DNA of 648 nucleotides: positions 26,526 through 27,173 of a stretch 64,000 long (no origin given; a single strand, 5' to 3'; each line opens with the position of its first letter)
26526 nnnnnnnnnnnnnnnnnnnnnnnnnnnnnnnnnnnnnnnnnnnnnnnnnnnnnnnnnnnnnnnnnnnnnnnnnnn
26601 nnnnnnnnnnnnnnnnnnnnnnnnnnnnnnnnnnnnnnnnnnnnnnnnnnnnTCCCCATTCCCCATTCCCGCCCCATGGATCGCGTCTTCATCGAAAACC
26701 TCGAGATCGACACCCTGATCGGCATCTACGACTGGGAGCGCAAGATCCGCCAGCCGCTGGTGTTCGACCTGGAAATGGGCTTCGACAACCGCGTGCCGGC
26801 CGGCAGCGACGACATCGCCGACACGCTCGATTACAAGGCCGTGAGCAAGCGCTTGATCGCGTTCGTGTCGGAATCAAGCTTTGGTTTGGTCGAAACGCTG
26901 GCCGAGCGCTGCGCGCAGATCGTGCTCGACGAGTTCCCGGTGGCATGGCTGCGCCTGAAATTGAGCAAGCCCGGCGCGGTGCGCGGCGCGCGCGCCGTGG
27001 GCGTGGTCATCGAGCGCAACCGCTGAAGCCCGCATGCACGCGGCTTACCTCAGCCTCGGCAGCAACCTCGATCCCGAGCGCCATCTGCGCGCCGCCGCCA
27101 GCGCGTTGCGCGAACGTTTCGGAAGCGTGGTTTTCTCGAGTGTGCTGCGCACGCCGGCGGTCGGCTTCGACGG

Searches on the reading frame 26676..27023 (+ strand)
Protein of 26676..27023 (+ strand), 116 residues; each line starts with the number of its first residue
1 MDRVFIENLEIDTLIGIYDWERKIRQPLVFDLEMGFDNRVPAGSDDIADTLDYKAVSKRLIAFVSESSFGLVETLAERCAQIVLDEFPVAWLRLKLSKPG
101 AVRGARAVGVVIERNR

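Call 80: search_protein_families(library=pfam, proteins=[window:26676-27023:+], max_evalue=0.001)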
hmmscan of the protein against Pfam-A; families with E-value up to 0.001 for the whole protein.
window:26676-27023:+ (116 aa): 1 family
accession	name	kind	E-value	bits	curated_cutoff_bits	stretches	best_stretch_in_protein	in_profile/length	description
PF02152.23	FolB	-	2.8e-33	115.2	31.8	1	4-113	1-113/113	Dihydroneopterin aldolase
